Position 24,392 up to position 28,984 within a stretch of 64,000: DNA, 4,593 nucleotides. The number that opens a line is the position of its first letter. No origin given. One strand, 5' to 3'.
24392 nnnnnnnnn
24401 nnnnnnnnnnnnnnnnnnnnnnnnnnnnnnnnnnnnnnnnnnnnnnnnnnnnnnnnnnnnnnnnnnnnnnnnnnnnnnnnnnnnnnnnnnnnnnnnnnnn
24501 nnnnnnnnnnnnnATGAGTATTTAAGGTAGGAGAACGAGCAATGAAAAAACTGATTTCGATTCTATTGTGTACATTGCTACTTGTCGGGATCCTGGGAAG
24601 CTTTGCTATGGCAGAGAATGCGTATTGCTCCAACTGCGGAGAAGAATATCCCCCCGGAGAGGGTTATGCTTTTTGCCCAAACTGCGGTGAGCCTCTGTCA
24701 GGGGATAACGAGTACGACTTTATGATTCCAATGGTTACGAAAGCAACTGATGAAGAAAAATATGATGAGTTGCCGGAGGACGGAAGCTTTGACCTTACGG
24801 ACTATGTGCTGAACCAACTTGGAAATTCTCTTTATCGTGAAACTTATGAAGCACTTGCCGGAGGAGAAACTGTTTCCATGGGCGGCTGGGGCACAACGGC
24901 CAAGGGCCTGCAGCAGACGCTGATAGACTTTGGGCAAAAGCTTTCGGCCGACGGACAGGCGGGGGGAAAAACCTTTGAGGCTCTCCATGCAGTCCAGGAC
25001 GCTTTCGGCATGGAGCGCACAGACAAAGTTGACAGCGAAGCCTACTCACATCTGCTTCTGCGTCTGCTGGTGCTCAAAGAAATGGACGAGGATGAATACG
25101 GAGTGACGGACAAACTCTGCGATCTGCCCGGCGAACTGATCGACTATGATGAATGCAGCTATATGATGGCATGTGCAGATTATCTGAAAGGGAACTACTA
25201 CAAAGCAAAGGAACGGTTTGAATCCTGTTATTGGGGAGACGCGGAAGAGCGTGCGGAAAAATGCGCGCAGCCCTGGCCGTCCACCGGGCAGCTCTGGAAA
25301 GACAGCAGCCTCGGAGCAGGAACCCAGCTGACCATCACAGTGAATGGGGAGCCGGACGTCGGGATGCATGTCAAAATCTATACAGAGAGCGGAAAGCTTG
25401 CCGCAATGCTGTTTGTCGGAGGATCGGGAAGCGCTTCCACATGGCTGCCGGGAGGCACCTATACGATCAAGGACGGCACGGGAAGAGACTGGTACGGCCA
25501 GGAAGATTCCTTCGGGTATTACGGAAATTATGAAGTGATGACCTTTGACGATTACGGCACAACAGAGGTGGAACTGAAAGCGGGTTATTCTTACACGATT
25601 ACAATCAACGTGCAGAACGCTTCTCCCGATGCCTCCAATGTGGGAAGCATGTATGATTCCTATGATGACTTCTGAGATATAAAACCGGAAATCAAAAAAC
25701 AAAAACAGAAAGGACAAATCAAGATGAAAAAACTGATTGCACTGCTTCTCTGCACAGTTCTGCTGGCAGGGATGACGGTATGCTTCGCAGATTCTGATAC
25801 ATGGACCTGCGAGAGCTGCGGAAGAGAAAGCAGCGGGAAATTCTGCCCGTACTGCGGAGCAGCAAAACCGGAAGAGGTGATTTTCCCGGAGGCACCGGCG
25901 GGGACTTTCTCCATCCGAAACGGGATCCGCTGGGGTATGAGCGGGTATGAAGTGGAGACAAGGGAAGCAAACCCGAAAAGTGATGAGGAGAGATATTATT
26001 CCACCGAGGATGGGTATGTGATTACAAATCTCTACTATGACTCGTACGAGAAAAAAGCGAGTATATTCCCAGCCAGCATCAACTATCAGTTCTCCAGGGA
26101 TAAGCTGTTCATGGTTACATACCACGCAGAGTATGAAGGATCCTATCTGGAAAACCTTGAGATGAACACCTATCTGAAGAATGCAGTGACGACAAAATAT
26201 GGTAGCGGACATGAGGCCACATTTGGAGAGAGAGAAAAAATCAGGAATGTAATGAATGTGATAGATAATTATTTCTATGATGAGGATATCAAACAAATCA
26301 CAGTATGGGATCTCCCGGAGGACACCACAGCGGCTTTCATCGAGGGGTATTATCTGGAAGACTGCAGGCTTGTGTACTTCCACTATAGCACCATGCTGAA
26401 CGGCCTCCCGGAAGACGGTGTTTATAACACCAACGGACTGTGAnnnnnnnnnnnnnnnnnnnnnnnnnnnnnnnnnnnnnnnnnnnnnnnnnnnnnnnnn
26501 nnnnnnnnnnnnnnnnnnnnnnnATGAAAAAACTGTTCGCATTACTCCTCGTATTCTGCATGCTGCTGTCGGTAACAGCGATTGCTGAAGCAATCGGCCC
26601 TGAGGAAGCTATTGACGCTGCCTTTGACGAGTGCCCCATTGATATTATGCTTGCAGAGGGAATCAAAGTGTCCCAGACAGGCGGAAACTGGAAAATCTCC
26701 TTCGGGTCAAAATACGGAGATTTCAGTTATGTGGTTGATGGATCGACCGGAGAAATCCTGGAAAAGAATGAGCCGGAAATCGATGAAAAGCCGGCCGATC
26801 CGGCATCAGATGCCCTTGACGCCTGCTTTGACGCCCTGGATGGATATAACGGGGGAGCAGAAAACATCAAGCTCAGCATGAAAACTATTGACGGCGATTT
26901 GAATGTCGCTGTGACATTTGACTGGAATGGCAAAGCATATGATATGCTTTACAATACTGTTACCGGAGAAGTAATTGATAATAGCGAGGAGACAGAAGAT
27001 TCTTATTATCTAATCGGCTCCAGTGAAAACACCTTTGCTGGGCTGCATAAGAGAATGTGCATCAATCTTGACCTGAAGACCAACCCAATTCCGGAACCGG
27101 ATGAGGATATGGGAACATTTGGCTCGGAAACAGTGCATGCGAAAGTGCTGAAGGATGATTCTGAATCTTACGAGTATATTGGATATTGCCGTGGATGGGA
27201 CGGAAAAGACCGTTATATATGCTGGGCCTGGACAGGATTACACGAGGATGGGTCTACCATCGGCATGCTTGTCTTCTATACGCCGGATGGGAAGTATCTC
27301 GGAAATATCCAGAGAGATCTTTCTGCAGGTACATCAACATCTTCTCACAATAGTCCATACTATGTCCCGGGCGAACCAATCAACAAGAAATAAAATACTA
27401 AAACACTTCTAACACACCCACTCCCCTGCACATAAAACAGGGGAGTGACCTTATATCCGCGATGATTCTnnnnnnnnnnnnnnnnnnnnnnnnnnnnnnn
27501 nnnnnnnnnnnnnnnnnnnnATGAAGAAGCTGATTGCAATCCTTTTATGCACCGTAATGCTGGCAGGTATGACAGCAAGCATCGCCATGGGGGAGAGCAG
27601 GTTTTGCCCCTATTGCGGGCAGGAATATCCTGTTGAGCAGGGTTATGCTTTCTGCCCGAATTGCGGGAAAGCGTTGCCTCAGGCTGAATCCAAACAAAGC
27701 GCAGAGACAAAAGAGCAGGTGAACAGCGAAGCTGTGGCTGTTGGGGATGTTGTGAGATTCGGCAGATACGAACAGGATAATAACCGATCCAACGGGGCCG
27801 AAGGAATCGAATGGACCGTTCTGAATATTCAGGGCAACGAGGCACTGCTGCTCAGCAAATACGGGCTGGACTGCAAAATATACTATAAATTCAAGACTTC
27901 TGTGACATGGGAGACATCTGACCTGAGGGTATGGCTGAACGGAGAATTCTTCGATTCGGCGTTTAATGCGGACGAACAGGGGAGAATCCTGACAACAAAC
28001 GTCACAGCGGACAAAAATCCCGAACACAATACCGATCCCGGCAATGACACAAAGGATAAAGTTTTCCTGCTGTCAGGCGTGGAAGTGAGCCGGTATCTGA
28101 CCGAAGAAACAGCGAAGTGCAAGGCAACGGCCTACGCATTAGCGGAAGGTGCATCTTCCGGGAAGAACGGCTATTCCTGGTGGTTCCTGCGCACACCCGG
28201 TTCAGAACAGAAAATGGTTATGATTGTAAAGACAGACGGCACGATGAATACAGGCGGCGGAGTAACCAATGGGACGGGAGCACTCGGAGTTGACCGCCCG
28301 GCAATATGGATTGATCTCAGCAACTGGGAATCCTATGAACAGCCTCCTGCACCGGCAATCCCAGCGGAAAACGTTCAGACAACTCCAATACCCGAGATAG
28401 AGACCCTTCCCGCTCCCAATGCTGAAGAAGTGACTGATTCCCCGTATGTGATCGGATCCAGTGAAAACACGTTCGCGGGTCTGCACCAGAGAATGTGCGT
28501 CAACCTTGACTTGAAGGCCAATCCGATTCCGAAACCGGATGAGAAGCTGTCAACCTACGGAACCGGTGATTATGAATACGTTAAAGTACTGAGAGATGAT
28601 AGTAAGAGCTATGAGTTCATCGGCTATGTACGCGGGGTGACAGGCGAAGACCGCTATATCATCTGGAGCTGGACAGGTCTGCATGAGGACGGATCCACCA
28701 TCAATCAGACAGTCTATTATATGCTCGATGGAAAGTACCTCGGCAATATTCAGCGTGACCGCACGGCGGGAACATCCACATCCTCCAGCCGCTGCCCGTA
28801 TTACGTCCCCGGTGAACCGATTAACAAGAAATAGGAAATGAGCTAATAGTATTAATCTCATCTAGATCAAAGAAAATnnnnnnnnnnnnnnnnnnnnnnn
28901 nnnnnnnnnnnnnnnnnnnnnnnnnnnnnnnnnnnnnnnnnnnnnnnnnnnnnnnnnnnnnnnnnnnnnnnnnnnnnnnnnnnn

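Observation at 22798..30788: Tandem array of six secreted modular proteins in which Cys4 zinc-ribbon knuckles follow the signal peptide (an extracytoplasmic zinc ribbon?)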

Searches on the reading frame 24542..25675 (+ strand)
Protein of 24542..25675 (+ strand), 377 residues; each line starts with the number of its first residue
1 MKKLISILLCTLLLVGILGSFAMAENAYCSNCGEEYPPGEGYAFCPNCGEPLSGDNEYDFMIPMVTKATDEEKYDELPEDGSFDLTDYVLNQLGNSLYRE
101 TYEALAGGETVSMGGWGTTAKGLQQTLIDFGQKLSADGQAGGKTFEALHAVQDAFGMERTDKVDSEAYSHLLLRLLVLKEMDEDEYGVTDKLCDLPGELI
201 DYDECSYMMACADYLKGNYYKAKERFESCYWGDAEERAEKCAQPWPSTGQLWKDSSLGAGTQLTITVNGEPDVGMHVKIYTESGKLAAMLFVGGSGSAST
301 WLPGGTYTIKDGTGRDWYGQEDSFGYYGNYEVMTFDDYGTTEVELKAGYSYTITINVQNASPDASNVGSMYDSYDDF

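Call 3: search_protein_families(library=pfam, proteins=[window:24542-25675:+], max_evalue=0.1)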
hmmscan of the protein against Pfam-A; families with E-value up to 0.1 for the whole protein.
window:24542-25675:+ (377 aa): 11 families
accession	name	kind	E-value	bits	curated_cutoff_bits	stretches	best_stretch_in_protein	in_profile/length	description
PF13240.11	Zn_Ribbon_1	-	6.6e-05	23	25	1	28-52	1-23/23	zinc-ribbon domain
PF13248.11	Zn_ribbon_3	-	0.00056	19.7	27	1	26-52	2-26/26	zinc-ribbon domain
PF12773.13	DZR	-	0.00064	20.3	27.3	1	29-53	1-23/45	Double zinc ribbon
PF09374.15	PG_binding_3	-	0.001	19.6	24.6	1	123-149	6-32/76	Predicted Peptidoglycan domain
PF01471.23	PG_binding_1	-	0.0014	19.2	23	1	123-166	8-52/57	Putative peptidoglycan binding domain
PF24463.1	DUF7577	-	0.0017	18.4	28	1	26-52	2-26/27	Domain of unknown function (DUF7577)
PF18912.6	DZR_2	-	0.0055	17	27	1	24-55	19-49/56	Double zinc ribbon domain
PF09297.16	Zn_ribbon_NUD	-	0.026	14.7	24.8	0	43-52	4-13/32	NADH pyrophosphatase zinc ribbon domain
PF01155.25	HypA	-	0.046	14.2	28.9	1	26-51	70-95/112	Hydrogenase/urease nickel incorporation, metallochaperone, hypA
PF17032.10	Zn_ribbon_15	-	0.054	14.7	28.9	1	22-49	48-73/73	zinc-ribbon family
PF14803.11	Zn_ribbon_Nudix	-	0.093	13.1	25.6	0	44-53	2-11/34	Nudix N-terminal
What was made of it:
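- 24623..24697 (+): P2 type B zinc ribbon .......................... It starts 4 residues after the predicted AMA|E cleavage site. Zn_Ribbon_1 6.6e-5 (call 3).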

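Call 4: search_protein_families(library=ncbifam, proteins=[window:24542-25675:+], max_evalue=0.1)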
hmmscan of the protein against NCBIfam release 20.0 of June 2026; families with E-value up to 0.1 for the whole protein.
window:24542-25675:+ (377 aa): 2 families
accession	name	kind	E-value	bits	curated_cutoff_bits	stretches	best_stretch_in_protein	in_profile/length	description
NF009143.0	PRK12495.1-4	equivalog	0.0015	18.8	372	1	22-56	38-72/244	hypothetical protein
NF011481.0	PRK14890.1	equivalog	0.016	15.2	61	1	23-51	6-36/61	putative Zn-ribbon RNA-binding protein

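Call 50: search_solved_structures(query=window:24542-25675:+, max_evalue=0.01)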
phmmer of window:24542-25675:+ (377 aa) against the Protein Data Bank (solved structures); distinct sequences matched with E-value up to 0.01: 0.

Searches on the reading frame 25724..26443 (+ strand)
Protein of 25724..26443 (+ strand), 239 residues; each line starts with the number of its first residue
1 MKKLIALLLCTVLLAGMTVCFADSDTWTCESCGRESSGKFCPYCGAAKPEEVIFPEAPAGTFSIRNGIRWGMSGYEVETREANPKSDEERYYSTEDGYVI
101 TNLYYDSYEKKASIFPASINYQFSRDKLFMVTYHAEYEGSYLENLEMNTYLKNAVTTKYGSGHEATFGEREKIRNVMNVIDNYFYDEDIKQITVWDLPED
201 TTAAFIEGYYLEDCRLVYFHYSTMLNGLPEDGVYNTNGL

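Call 3: search_protein_families(library=pfam, proteins=[window:25724-26443:+], max_evalue=0.1)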
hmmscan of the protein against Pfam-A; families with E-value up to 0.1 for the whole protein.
window:25724-26443:+ (239 aa): 1 family
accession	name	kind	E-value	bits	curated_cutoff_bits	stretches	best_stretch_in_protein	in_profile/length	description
PF12773.13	DZR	-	0.025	15.2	27.3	1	24-49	10-35/45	Double zinc ribbon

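Call 4: search_protein_families(library=ncbifam, proteins=[window:25724-26443:+], max_evalue=0.1)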
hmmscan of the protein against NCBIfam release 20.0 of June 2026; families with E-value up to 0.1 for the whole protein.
window:25724-26443:+ (239 aa): 1 family
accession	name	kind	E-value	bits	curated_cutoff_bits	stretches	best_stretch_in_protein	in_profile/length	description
NF008863.0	PRK11893.2-5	equivalog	0.056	12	551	1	28-60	149-182/531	methionine--tRNA ligase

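Call 51: search_solved_structures(query=window:25724-26443:+, max_evalue=0.01)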
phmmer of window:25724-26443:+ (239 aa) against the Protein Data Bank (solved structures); distinct sequences matched with E-value up to 0.01: 3.
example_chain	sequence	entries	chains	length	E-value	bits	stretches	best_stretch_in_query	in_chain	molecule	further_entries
2d74_A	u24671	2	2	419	0.0029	20.5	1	18-47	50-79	Translation initiation factor 2 gamma subunit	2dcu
1kjz_A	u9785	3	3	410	0.0032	20.4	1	18-58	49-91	eIF2gamma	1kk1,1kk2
1kk0_A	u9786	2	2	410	0.0032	20.4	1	18-58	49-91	eIF2gamma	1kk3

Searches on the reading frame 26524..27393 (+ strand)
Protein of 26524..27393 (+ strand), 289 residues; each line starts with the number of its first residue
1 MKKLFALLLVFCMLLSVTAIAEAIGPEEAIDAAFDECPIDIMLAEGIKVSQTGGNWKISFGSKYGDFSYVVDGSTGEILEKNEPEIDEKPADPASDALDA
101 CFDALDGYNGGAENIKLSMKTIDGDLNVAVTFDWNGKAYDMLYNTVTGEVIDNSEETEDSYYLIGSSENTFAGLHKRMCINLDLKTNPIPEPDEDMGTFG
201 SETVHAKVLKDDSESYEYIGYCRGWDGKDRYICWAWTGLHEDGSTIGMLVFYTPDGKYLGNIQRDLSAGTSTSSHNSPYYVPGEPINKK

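Call 3: search_protein_families(library=pfam, proteins=[window:26527-27393:+], max_evalue=0.1)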
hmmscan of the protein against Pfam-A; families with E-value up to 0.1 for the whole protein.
window:26527-27393:+ (288 aa): 1 family
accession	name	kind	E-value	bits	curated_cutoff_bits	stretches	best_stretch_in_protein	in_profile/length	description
PF03413.25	PepSY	-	0.0061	17.3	24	0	23-80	2-59/60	Peptidase propeptide and YPEB domain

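Call 4: search_protein_families(library=ncbifam, proteins=[window:26527-27393:+], max_evalue=0.1)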
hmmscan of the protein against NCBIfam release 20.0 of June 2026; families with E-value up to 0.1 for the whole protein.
window:26527-27393:+ (288 aa): 1 family
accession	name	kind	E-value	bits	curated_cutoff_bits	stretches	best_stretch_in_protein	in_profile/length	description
TIGR03836.1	termin_org_HMW1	equivalog_domain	0.043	14.1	85.2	0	110-157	25-64/82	cytadherence high molecular weight protein 1 N-terminal region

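Call 52: search_solved_structures(query=window:26524-27393:+, max_evalue=0.01)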
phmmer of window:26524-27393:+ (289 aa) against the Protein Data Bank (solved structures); distinct sequences matched with E-value up to 0.01: 0.

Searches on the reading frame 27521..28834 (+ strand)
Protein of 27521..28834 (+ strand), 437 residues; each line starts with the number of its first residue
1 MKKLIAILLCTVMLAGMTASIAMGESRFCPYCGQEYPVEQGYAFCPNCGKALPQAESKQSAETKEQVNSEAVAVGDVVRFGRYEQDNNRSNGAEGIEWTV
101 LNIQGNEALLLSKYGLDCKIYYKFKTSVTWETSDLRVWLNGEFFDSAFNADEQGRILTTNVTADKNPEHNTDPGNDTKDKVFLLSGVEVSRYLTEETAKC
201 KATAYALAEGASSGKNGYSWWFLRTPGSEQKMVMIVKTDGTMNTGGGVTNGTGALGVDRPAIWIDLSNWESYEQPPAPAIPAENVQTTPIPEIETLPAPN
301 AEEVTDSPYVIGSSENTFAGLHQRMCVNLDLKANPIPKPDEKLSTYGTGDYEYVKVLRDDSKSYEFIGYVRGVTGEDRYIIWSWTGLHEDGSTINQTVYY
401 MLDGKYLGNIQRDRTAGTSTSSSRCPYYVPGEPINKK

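Call 3: search_protein_families(library=pfam, proteins=[window:27521-28834:+], max_evalue=0.1)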
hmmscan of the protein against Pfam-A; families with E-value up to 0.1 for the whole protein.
window:27521-28834:+ (437 aa): 14 families
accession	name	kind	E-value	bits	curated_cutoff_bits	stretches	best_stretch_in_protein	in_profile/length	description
PF19789.6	DUF6273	-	1.7e-26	93.6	23.5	1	106-265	2-171/172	Domain of unknown function (DUF6273)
PF13240.11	Zn_Ribbon_1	-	7.9e-05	22.8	25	1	28-52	1-23/23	zinc-ribbon domain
PF13248.11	Zn_ribbon_3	-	0.00055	19.7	27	1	29-50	5-24/26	zinc-ribbon domain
PF22400.1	DUF6980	-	0.00087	19.9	27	0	43-67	53-77/99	Domain of unknown function (DUF6980)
PF12773.13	DZR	-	0.0012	19.4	27.3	1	26-53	12-35/45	Double zinc ribbon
PF24463.1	DUF7577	-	0.0018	18.3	28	1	25-53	1-27/27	Domain of unknown function (DUF7577)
PF08271.17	Zn_Ribbon_TF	-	0.0026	17.7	29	1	28-49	2-26/43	TFIIB zinc-binding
PF09297.16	Zn_ribbon_NUD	-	0.0031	17.6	24.8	0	26-35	3-12/32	NADH pyrophosphatase zinc ribbon domain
PF18912.6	DZR_2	-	0.0083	16.4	27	1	26-55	21-49/56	Double zinc ribbon domain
PF23475.1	zf-Tbcl_FmdE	-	0.01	15.7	23.2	1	23-48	4-28/35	FmdE treble clef zinc finger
PF24460.1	DUF7575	-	0.017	14.9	28.5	0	45-52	6-13/28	Domain of unknown function (DUF7575)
PF09538.15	FYDLN_acid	-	0.035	15.3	23.9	1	23-68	6-52/105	Protein of unknown function (FYDLN_acid)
PF17032.10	Zn_ribbon_15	-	0.036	15.3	28.9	1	22-49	48-73/73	zinc-ribbon family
PF01155.25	HypA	-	0.052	14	28.9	1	28-52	72-96/112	Hydrogenase/urease nickel incorporation, metallochaperone, hypA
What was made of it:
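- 27521..28834 (+): P5: signal peptide (27521-27592), type B ribbon, charged linker, DUF6273 C-type-lectin-like domain (27836-28315), and a C-terminal domain shared with P4 (28418-28831). DUF6273 1.7e-26 (call 3).
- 27602..27676 (+): P5 type B zinc ribbon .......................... Zn_Ribbon_1 7.9e-5 (call 3).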

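Call 4: search_protein_families(library=ncbifam, proteins=[window:27521-28834:+], max_evalue=0.1)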
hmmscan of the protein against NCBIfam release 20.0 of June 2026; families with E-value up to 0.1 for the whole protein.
window:27521-28834:+ (437 aa): 6 families
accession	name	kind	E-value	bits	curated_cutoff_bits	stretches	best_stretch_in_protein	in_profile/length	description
NF049953.1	ribbon_DG_selen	exception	0.0018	18.2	130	1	25-69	4-46/172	zinc ribbon-containing (seleno)protein DG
TIGR02300.1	FYDLN_acid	hypoth_equivalog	0.003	18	41.65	1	22-78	5-62/129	TIGR02300 family protein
TIGR03830.1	CxxCG_CxxCG_HTH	subfamily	0.022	14.5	61.8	1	25-62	14-51/127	type II TA system antitoxin MqsA family protein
NF047723.1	TransFacS4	equivalog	0.044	14.3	120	1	27-62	2-37/90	transcription factor S4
NF001385.0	PRK00279.2-3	equivalog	0.064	12.8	315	1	26-53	129-157/213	adenylate kinase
NF053815.1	teico_TcaA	equivalog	0.078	11.8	550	0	28-70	3-43/463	membrane-associated protein TcaA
